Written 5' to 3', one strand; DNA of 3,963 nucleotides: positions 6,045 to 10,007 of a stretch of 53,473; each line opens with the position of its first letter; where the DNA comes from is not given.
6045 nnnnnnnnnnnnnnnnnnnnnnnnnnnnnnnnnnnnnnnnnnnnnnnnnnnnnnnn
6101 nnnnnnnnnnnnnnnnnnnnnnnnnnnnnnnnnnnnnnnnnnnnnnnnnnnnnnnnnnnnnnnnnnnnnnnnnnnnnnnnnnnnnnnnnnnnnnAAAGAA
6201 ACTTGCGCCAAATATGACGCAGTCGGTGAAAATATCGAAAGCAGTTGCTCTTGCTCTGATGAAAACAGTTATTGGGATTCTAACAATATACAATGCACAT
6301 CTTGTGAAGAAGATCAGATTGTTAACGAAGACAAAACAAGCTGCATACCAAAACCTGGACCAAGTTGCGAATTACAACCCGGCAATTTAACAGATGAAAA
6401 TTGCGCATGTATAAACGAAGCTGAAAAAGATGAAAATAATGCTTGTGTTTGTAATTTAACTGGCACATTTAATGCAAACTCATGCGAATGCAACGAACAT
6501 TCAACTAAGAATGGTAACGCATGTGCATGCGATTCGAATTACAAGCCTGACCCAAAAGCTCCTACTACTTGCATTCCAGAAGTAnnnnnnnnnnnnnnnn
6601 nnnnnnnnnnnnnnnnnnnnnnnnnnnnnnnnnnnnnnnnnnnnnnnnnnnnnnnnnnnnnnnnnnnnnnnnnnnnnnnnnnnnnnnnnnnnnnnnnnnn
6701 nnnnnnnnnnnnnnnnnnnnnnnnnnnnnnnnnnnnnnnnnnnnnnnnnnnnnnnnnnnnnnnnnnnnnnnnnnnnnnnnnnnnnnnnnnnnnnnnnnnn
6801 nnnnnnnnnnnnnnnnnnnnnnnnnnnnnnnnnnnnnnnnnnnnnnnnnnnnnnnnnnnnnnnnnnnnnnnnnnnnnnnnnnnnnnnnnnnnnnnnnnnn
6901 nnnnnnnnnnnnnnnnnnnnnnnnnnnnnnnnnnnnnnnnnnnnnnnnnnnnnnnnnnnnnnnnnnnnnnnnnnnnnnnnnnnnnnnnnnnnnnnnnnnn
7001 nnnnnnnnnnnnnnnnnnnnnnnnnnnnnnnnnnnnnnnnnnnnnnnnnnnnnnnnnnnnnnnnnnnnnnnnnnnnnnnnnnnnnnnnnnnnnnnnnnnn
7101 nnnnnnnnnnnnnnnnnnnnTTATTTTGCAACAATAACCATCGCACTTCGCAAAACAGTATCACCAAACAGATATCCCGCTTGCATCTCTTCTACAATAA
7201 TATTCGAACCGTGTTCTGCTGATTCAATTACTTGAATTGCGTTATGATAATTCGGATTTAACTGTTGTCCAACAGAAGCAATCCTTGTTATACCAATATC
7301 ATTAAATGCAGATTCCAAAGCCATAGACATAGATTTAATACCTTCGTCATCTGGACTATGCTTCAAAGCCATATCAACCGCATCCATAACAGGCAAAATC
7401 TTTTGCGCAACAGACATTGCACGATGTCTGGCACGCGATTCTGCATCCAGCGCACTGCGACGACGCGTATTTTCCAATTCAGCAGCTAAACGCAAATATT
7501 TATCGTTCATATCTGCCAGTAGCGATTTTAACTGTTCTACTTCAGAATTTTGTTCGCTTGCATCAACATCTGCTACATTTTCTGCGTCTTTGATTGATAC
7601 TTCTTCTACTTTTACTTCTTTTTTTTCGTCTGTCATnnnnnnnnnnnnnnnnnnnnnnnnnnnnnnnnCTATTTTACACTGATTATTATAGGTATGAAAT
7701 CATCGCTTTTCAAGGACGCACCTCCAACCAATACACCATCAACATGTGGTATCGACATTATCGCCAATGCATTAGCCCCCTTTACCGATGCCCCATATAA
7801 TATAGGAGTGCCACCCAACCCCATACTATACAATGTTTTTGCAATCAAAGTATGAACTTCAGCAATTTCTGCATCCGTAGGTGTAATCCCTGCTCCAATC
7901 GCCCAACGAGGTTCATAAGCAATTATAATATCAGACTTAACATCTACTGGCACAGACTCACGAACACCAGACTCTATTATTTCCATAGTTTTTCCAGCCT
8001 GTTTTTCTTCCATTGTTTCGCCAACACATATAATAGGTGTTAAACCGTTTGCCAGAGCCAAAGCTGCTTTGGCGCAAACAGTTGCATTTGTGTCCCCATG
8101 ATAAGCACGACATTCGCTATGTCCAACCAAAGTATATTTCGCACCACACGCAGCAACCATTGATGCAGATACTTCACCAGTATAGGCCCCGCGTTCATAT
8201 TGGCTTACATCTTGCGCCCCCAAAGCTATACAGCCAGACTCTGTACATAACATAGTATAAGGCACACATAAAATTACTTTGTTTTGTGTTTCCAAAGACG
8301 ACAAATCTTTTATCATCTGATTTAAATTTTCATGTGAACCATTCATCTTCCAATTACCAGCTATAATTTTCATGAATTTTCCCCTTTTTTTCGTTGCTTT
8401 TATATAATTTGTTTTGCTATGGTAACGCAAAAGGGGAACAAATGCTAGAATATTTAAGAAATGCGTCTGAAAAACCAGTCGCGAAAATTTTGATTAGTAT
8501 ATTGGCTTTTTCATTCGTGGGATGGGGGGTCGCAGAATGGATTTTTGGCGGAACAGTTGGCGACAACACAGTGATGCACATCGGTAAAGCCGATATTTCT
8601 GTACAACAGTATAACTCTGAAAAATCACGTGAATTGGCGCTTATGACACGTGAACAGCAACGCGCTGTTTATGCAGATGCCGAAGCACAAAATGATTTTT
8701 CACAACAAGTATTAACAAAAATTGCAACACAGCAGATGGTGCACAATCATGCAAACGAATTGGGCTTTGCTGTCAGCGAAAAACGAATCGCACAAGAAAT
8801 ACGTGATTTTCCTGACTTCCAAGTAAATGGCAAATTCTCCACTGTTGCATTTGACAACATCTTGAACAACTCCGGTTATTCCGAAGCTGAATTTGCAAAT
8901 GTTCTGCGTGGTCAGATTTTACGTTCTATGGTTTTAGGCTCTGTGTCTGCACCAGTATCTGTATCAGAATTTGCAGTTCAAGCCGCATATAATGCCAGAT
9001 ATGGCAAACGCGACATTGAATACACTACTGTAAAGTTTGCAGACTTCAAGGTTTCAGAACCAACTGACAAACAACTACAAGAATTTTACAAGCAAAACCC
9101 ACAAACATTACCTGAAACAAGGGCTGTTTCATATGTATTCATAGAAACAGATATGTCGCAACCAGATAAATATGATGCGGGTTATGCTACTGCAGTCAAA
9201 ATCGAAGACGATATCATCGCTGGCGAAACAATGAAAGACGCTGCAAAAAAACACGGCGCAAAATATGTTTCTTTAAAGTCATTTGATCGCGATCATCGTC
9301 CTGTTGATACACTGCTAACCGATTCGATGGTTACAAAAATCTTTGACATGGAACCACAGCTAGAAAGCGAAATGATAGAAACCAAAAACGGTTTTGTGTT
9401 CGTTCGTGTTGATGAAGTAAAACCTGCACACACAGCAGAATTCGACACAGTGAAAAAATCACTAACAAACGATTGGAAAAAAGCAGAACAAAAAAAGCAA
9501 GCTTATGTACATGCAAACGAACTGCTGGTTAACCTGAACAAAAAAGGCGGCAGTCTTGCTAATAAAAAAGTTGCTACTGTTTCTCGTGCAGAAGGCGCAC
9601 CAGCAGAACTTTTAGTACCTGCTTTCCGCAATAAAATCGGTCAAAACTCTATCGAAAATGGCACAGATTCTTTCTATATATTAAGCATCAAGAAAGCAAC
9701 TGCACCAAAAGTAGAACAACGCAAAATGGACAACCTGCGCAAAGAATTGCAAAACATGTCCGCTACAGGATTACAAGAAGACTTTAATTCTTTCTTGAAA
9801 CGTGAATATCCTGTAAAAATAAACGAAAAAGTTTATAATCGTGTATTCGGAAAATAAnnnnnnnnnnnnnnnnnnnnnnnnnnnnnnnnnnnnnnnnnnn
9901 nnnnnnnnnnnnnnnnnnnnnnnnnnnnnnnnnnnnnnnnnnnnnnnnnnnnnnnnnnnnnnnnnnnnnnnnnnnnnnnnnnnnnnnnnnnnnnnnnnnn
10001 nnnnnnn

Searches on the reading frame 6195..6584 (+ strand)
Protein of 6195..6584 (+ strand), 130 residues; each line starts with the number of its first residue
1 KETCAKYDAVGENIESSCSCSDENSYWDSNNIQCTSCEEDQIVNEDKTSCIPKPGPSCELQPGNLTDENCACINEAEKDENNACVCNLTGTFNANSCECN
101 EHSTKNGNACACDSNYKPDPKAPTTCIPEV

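Call 58: search_protein_families(library=pfam, proteins=[window:6195-6584:+], max_evalue=10)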
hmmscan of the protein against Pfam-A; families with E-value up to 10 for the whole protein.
seq(130 aa): 0 families
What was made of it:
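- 6204..6572 (+): D Cys-rich ladder (aa 334-456; 16 Cys; six CxC and one CxxC). Not the same unit. No Pfam hit (call 58).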

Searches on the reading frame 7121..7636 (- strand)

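Call 73: search_protein_families(library=pfam, proteins=[window:7121-7636:-], max_evalue=0.0001)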
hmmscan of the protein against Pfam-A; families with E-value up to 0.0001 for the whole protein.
window:7121-7636:- (171 aa): 1 family
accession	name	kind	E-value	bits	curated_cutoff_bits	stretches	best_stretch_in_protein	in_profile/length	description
PF01025.24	GrpE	-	1.1e-33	116.8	25.8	1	21-171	8-165/165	GrpE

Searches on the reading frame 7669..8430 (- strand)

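Call 73: search_protein_families(library=pfam, proteins=[window:7669-8430:-], max_evalue=0.0001)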
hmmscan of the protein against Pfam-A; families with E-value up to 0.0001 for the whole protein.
window:7669-8430:- (253 aa): 1 family
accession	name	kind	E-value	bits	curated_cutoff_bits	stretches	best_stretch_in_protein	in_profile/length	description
PF00121.24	TIM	-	5.2e-74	249.3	20.1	1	21-249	1-242/245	Triosephosphate isomerase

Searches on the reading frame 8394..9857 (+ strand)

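Call 73: search_protein_families(library=pfam, proteins=[window:8394-9857:+], max_evalue=0.0001)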
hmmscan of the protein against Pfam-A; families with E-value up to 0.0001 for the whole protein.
window:8394-9857:+ (487 aa): 3 families
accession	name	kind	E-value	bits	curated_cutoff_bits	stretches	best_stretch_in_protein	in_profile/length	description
PF13624.11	SurA_N_3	-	1.7e-33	116.2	27.2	1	17-179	1-160/162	SurA-like N-terminal domain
PF13623.11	SurA_N_2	-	5.5e-19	68.9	28.5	1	18-157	1-145/145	SurA-like N-terminal domain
PF13145.12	Rotamase_2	-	3.7e-13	50.8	27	1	223-355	1-121/121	PPIC-type PPIASE domain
